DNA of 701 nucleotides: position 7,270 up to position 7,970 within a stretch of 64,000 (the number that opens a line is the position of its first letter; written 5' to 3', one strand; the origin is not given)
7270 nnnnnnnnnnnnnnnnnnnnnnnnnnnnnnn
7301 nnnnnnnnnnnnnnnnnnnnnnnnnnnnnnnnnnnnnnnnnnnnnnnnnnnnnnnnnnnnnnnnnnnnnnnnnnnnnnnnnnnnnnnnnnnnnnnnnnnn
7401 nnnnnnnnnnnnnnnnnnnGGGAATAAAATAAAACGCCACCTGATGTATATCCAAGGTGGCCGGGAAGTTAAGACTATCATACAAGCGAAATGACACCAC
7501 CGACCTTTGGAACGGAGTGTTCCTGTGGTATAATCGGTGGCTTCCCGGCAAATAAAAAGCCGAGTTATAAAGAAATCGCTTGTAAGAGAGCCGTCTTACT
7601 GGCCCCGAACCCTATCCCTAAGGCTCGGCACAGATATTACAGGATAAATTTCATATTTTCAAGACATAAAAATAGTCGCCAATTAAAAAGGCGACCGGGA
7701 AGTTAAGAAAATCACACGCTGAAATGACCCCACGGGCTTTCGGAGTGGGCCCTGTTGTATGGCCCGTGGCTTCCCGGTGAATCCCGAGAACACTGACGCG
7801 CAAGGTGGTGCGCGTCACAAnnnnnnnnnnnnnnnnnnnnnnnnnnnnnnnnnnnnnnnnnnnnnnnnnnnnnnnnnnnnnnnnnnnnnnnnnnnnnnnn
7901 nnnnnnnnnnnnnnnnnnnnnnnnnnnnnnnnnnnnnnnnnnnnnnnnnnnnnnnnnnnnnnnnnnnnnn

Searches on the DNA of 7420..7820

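Call 49: search_rna_families(source=window, start=7420, end=7820, threshold=evalue, max_evalue=1, show_alignments=2)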
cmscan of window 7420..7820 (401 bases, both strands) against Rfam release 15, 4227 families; matches with E-value up to 1: 2.
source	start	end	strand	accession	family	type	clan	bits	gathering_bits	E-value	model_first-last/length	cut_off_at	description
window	7686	7778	-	RF02221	sRNA-Xcc1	Gene; sRNA;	-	30.5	53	0.0018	1-87/87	no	sRNA-Xcc1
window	7659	7729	-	RF00519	suhB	Gene; sRNA;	CL00108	15.7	41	0.94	1-77/77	no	Makes More Granules Regulator RNA (mmgR)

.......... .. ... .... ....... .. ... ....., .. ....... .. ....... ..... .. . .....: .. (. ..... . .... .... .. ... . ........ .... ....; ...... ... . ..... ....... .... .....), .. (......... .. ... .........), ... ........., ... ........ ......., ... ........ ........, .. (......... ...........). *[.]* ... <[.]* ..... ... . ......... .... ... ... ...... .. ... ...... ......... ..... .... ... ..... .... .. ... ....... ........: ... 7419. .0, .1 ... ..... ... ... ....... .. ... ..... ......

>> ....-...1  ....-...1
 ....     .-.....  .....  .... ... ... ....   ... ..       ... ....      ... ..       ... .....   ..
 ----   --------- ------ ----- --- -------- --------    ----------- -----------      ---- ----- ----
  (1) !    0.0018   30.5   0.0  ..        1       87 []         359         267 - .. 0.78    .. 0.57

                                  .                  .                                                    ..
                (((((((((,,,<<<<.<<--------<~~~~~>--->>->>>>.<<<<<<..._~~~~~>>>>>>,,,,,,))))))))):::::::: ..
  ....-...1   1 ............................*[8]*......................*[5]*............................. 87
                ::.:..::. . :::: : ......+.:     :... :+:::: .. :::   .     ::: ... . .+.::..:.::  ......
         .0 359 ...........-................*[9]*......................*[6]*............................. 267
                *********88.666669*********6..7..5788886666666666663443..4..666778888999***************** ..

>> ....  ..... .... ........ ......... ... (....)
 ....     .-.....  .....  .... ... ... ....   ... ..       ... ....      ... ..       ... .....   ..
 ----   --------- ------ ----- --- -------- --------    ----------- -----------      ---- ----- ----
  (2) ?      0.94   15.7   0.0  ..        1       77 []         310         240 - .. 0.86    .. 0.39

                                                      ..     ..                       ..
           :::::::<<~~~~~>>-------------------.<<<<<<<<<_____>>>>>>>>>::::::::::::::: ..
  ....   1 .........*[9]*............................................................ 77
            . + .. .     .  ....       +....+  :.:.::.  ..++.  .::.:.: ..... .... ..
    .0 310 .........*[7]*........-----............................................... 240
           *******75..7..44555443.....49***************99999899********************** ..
